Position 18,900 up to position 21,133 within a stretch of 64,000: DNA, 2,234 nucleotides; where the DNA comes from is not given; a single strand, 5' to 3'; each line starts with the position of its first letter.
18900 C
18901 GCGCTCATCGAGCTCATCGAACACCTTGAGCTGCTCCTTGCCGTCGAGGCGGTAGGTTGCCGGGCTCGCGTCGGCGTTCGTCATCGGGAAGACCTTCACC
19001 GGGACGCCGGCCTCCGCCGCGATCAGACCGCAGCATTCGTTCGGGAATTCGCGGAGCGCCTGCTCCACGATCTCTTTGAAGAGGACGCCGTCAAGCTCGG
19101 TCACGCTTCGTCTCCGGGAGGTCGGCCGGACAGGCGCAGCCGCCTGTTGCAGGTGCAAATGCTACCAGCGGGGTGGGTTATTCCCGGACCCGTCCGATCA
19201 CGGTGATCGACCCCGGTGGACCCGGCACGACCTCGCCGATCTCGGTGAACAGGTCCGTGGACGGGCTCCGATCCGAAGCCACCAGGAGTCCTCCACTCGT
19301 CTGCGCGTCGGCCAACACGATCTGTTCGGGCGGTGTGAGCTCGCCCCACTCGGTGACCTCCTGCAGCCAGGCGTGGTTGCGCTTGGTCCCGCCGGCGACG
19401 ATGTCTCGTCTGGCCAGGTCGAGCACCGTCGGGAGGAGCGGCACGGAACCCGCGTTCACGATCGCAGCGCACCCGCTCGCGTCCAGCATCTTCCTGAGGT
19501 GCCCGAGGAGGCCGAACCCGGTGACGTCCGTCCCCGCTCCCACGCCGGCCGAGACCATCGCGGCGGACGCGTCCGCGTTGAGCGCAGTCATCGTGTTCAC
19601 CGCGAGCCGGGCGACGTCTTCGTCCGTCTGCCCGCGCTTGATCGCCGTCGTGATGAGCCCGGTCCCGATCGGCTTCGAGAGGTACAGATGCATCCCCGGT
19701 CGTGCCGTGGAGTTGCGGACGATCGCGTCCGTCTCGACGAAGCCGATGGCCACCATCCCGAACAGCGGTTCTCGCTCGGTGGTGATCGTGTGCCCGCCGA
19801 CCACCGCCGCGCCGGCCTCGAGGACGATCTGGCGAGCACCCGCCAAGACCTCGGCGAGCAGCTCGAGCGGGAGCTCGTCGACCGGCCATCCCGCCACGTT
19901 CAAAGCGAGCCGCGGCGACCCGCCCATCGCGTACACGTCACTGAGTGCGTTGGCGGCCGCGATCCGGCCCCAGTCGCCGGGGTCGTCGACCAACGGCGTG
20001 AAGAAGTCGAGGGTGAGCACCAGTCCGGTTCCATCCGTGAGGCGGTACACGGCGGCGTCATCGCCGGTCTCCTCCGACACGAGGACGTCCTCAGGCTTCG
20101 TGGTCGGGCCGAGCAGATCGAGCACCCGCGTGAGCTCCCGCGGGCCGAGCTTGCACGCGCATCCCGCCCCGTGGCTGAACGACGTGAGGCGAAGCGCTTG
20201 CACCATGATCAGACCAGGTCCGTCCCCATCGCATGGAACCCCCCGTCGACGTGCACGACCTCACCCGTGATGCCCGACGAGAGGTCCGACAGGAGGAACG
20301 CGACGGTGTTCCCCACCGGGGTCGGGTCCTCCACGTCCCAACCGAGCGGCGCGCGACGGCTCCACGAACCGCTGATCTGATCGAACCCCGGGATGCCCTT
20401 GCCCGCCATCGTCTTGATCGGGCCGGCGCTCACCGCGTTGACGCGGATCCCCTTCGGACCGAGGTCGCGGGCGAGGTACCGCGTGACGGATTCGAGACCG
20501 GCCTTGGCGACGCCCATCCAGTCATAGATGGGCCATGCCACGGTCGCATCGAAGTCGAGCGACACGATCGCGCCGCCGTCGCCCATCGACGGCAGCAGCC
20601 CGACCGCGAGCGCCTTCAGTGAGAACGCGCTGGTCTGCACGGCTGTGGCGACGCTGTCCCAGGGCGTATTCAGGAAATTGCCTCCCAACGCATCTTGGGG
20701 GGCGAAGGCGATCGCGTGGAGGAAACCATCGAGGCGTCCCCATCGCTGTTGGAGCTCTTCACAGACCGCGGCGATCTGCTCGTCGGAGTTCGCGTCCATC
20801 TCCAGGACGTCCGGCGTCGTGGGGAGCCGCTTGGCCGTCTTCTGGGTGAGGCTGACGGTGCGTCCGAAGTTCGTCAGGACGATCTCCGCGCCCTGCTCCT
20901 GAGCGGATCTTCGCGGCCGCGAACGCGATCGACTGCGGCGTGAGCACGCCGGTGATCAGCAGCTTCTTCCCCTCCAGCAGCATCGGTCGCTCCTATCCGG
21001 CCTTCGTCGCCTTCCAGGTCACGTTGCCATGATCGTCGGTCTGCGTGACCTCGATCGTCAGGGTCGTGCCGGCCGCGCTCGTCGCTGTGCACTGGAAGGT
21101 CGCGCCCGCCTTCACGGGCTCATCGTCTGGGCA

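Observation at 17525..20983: Tightly coupled fabI-selD-JAMM-E1-ubiquitin-like operon: candidate selenium/sulfur carrier-protein system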

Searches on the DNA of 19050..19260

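Call 37: search_rna_families(source=window, start=19050, end=19260, threshold=evalue, max_evalue=10)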
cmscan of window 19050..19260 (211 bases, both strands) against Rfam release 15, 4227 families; matches with E-value up to 10: 1.
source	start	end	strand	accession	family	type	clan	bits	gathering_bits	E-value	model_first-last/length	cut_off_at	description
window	19183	19259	+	RF00988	mir-657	Gene; miRNA;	-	13.9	69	5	1-86/86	no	mir-657 microRNA precursor family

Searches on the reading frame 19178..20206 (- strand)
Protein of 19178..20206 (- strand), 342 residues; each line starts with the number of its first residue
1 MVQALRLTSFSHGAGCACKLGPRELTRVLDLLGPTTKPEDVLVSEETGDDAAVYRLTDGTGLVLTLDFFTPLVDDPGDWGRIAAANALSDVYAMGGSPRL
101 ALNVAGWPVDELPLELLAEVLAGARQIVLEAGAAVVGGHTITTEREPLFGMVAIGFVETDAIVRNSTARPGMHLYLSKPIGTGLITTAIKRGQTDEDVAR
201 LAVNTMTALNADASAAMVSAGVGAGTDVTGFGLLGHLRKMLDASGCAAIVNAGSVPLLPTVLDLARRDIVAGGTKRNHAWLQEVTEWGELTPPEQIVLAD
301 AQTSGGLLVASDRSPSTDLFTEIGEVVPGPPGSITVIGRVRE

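Call 3: search_protein_families(library=pfam, proteins=[window:19178-20206:-])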
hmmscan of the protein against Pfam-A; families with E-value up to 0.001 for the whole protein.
window:19178-20206:- (342 aa): 2 families
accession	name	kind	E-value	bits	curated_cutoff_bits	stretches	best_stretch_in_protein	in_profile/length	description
PF00586.29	AIRS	-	4e-25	88.9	24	1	48-157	1-112/112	AIR synthase related protein, N-terminal domain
PF02769.27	AIRS_C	-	5.9e-11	43.2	23.1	1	169-261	1-100/156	AIR synthase related protein, C-terminal domain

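Call 4: search_protein_families(library=ncbifam, proteins=[window:19178-20206:-])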
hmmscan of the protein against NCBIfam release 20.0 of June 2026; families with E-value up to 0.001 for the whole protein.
window:19178-20206:- (342 aa): 10 families
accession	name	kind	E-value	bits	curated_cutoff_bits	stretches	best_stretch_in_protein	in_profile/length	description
TIGR00476.1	selD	equivalog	4.1e-110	367.8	125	1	6-313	1-308/311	selenide, water dikinase SelD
NF002098.0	PRK00943.1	equivalog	9.7e-104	347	299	1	3-319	4-317/347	selenide, water dikinase SelD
NF010705.0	PRK14105.1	equivalog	1e-39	136.4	291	1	3-265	4-278/345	selenide, water dikinase SelD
TIGR04369.1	fusion_not_SelD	hypoth_equivalog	9.1e-35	119.9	700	1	12-313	354-683/701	oxidoreductase/SelD-related fusion protein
TIGR01379.1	thiL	equivalog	7.2e-25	87.6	184.15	1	40-265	16-246/320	thiamine-phosphate kinase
NF004351.0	PRK05731.1-4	equivalog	3.9e-16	59.1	324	1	39-258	31-250/321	thiamine-phosphate kinase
TIGR03267.1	methan_mark_2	hypoth_equivalog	7.6e-14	51.5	365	1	27-257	23-248/323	methanogenesis marker 2 protein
TIGR04049.1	AIR_rel_sll0787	hypoth_equivalog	4.9e-11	42.3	321.3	1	45-261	40-246/318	sll0787 family AIR synthase-like protein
TIGR02124.1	hypE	equivalog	4.4e-10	39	251.6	1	47-262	32-250/332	hydrogenase expression/formation protein HypE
NF004353.0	PRK05731.2-2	equivalog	1.4e-06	27.6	301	1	42-265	13-235/311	thiamine-phosphate kinase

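Call 6: find_encoding_contigs(protein=window:19178-20206:-, flank=10000, max_places=6)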
Protein window:19178-20206:- (342 aa): 1 contig read that carries it; 1 place shown.
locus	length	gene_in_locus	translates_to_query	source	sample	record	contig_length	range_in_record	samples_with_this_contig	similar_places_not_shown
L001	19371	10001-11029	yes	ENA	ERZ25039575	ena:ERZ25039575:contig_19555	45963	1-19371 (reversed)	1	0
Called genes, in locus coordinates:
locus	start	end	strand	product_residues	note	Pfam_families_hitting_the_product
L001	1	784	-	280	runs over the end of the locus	PF01061:ABC2_membrane, PF12698:ABC2_membrane_3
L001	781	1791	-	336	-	PF00005:ABC_tran, PF13304:AAA_21 (faint)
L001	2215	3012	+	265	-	PF02190:LON_substr_bdg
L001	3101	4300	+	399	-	PF00004:AAA, PF22667:Lon_lid, PF05362:Lon_C, PF13541:ChlI (weak)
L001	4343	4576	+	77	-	PF00005:ABC_tran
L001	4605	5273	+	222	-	PF00005:ABC_tran, PF13304:AAA_21, PF13732:DrrA1-3_C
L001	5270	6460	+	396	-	PF12698:ABC2_membrane_3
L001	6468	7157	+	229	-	-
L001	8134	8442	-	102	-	PF13561:adh_short_C2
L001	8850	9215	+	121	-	PF14230:DUF4333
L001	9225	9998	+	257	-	PF00106:adh_short, PF13561:adh_short_C2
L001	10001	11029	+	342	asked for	PF00586:AIRS, PF02769:AIRS_C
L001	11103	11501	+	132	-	PF14464:Prok-JAB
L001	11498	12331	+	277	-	PF00899:ThiF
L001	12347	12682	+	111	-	PF02597:ThiS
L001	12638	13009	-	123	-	PF16925:TetR_C_13, PF21993:TetR_C_13_2 (weak)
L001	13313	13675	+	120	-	-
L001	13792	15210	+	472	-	PF13088:BNR_2 (weak)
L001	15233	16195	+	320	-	PF00248:Aldo_ket_red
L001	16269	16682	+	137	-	PF00583:Acetyltransf_1, PF13508:Acetyltransf_7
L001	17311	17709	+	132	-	-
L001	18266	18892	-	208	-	PF00291:PALP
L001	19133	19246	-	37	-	-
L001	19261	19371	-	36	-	?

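Call 9: find_related_loci(query=window:19178-20206:-, collection=genome_contigs, flank=10000)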
Query window:19178-20206:- (342 aa) in genome_contigs; peptide patterns used: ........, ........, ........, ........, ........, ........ (x = any residue, [..] = any of these).
600 stretches matched a pattern (row limit reached: there are more); 450 encode a relative of the query (tblastn E <= 1e-3); the best 80 are kept; 80 distinct loci.
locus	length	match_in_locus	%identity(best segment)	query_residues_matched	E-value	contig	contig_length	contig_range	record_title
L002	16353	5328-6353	92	1-342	0e+0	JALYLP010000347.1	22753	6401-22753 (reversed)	MAG: Actinomycetota bacterium isolate AFD bin42 SD1484-86_k127_1765516, whole genome shotgun sequence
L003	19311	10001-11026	89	1-342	0e+0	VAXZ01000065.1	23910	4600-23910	MAG: Actinobacteria bacterium isolate AC_45 14_0903_05_40cm_scaffold_2466, whole genome shotgun sequence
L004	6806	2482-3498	81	4-342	3e-178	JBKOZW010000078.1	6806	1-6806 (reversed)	MAG: Actinomycetota bacterium isolate GB_HAYS_MAG_00024 GB_HAYS_000000976184, whole genome shotgun sequence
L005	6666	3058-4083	79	1-342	1e-172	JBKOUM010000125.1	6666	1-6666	MAG: Actinomycetota bacterium isolate GM_HAYS_MAG_00026 GM_HAYS_000001163000, whole genome shotgun sequence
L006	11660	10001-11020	68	5-340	4e-143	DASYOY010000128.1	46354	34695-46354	MAG TPA_asm: Actinomycetota bacterium isolate SMAG_U4442 k141_529079, whole genome shotgun sequence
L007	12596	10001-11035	66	5-341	2e-142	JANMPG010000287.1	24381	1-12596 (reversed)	MAG: Actinomycetes bacterium isolate OTE_51_metabat_502 OTE_51_k141_3242557, whole genome shotgun sequence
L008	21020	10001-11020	66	5-340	5e-137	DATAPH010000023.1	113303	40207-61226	MAG TPA_asm: Actinomycetota bacterium isolate SMAG_U5436 k141_6569819, whole genome shotgun sequence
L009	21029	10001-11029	64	5-340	4e-136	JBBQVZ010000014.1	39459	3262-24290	MAG: Actinomycetota bacterium isolate Co_metawrap_2025 Cmw_2025_k141_25584479_length_39459_cov_18.9982, whole genome sho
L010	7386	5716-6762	63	1-342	6e-132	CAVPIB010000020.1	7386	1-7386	MAG: uncultured Actinomycetes bacterium isolate MFD09964.bin.1.67 genome assembly, contig: contig_87957, whole genome sh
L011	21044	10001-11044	67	1-340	7e-131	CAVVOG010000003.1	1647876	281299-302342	MAG: uncultured Actinomycetes bacterium isolate MFD09779.bin.1.329 genome assembly, contig: contig_6740, whole genome sh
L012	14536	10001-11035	63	1-341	3e-130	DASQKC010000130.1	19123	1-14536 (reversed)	MAG TPA_asm: Actinomycetota bacterium isolate SMAG_U11902 k141_1435885, whole genome shotgun sequence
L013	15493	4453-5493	62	1-340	7e-130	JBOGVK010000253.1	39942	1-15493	MAG: Actinomycetota bacterium isolate TC-S_metawrap_bin.157 k127_746753, whole genome shotgun sequence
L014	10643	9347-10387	63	1-340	1e-129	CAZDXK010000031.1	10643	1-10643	MAG TPA_asm: uncultured Actinomycetes bacterium isolate SRP136066_co1_143 genome assembly, contig: NODE_8211_length_1064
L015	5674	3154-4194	62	1-340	4e-130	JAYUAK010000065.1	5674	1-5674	MAG: Actinomycetota bacterium isolate GFS_6474 GFS_6474_64, whole genome shotgun sequence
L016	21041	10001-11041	62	1-340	4e-128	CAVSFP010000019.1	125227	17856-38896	MAG: uncultured Actinomycetes bacterium isolate MFD02134.bin.2.91 genome assembly, contig: contig_65047, whole genome sh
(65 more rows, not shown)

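Call 28: search_solved_structures(query=window:19178-20206:-, max_evalue=1e-10, show_alignments=1)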
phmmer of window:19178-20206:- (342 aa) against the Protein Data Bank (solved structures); distinct sequences matched with E-value up to 1e-10: 6.
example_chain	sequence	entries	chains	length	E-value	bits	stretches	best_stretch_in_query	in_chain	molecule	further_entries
3u0o_A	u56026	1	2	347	5.1e-77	262.7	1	4-311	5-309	Selenide, water dikinase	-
2yye_A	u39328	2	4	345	5.7e-50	173.8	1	8-313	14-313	Selenide, water dikinase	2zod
2zau_A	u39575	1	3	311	3.2e-45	158.2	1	41-313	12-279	Selenide, water dikinase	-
9hjt_F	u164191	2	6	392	6.5e-23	84.8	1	4-241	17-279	Selenide, water dikinase 1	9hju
3fd5_A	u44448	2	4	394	6.6e-23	84.8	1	4-241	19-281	Selenide, water dikinase 1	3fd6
5l16_A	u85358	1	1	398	5.2e-20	75.3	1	5-241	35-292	Putative selenophosphate synthetase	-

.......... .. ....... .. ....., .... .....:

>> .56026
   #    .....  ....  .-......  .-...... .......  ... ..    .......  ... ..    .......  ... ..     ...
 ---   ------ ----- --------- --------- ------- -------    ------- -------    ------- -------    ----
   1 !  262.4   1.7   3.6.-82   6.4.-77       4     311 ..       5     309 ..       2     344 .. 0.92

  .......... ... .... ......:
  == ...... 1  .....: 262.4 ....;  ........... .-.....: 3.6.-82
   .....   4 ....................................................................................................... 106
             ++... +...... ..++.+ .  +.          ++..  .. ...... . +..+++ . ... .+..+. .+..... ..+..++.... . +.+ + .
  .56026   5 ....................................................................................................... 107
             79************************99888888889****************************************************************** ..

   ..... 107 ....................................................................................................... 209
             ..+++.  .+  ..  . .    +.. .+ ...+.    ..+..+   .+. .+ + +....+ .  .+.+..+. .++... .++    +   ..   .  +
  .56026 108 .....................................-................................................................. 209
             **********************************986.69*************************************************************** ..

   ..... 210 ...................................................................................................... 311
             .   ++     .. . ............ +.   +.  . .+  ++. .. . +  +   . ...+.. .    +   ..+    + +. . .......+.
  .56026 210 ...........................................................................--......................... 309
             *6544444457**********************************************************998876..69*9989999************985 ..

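Call 50: find_homologous_proteins(query=window:19178-20206:-, max_evalue=1e-20)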
Query window:19178-20206:- (342 aa): 8000 proteins with E <= 1e-20 among 8000 candidates; the best 120 are listed.
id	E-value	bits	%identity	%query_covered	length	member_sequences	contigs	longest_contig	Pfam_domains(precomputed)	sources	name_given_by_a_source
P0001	1.5e-209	713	96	100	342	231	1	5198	PF00586.30,PF02769.28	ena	-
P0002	1.7e-192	657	89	100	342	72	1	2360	PF00586.30,PF02769.28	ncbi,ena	-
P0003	1.2e-190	651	87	100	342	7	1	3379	PF00586.30,PF02769.28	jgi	-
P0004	2.2e-176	604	82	100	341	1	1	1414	PF00586.30,PF02769.28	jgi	-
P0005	1.9e-174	598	81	100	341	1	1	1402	PF00586.30,PF02769.28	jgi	jgi:selenide, water dikinase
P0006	1.9e-171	588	80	100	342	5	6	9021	PF00586.30,PF02769.28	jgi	jgi:selenide, water dikinase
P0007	1.9e-171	588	80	100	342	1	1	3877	PF00586.30,PF02769.28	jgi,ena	-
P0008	6.2e-171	586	80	100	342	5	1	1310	PF00586.30,PF02769.28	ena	-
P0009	1.5e-170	585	80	100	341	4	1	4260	PF00586.30,PF02769.28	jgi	jgi:selenide,water dikinase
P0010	7.4e-170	583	81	99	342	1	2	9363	PF00586.30,PF02769.28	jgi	jgi:selenide, water dikinase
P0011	3.6e-169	580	79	100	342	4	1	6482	PF00586.30,PF02769.28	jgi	jgi:selenide, water dikinase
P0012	4.8e-169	580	79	100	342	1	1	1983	PF00586.30,PF02769.28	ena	-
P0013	5.4e-169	580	79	100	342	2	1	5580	PF00586.30,PF02769.28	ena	-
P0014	5.8e-169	580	79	99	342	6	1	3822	PF00586.30,PF02769.28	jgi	jgi:selenide, water dikinase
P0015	7.6e-169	579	78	99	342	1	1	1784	PF00586.30,PF02769.28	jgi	jgi:selenide, water dikinase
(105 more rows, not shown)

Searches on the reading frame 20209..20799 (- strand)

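Call 3: search_protein_families(library=pfam, proteins=[window:20209-20799:-])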
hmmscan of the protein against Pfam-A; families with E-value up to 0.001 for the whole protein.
window:20209-20799:- (196 aa): 2 families
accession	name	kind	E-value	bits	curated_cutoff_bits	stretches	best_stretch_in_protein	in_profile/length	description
PF13561.12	adh_short_C2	-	1.9e-64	217.9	27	1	1-189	50-236/236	Enoyl-(Acyl carrier protein) reductase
PF00106.31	adh_short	-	3.9e-12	46.5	26.6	1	1-133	56-187/195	short chain dehydrogenase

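Call 4: search_protein_families(library=ncbifam, proteins=[window:20209-20799:-])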
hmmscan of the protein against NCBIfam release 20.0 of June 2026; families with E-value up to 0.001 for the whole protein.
window:20209-20799:- (196 aa): 155 families (the best 25 are shown)
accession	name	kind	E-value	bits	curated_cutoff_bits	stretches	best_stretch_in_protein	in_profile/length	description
NF005908.0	PRK07889.1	equivalog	5.4e-86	288.4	299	1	1-192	64-255/256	enoyl-ACP reductase FabI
NF040631.2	InhA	exception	4.9e-60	203.2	430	1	2-187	62-257/257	NADH-dependent enoyl-ACP reductase InhA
NF005422.0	PRK06997.1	equivalog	3.7e-55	187.1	440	1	2-192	64-255/262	enoyl-ACP reductase FabI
NF006369.1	PRK08594.1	equivalog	2.6e-54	184.3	370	1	2-191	66-255/256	enoyl-ACP reductase FabI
NF005615.0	PRK07370.1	equivalog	2.4e-52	177.8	391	1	2-192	68-258/259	enoyl-ACP reductase FabI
NF006266.0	PRK08415.1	equivalog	6.3e-52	176.6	441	1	1-193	62-254/274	enoyl-ACP reductase FabI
NF005717.0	PRK07533.1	equivalog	2e-49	168.6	337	1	2-191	69-258/259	enoyl-ACP reductase FabI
NF006428.0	PRK08690.1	equivalog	8.4e-49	166.1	462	1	2-189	64-253/261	enoyl-ACP reductase FabI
NF006019.0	PRK08159.1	equivalog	5.4e-48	163.5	452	1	2-193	68-259/272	enoyl-ACP reductase FabI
NF004748.0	PRK06079.1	equivalog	1.5e-47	162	362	1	2-190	63-251/252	enoyl-ACP reductase FabI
NF005078.0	PRK06505.1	equivalog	1.7e-46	158.6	446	1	5-191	68-254/271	enoyl-ACP reductase FabI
NF005938.0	PRK07984.1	equivalog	2.5e-44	151.5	477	1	2-189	64-252/262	enoyl-ACP reductase FabI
NF005145.0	PRK06603.1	equivalog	2e-40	138.9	456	1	2-194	66-258/260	enoyl-ACP reductase FabI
NF004957.0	PRK06300.1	equivalog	4e-30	105.1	356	1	6-193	103-290/299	enoyl-[acyl-carrier-protein] reductase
NF005975.0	PRK08063.1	equivalog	3.6e-23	82.1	328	1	5-189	65-247/250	enoyl-[acyl-carrier-protein] reductase FabL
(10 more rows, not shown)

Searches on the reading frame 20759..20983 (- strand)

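Call 3: search_protein_families(library=pfam, proteins=[window:20759-20983:-])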
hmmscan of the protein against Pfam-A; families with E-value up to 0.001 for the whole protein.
window:20759-20983:- (74 aa): 0 families

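Call 4: search_protein_families(library=ncbifam, proteins=[window:20759-20983:-])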
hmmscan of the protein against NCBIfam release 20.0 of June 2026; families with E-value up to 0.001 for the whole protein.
window:20759-20983:- (74 aa): 2 families
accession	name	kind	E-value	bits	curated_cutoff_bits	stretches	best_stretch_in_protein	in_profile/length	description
NF005908.0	PRK07889.1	equivalog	1.3e-06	28.3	299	1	2-30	4-32/256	enoyl-ACP reductase FabI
NF040631.2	InhA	exception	0.00011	21.8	430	1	2-28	2-28/257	NADH-dependent enoyl-ACP reductase InhA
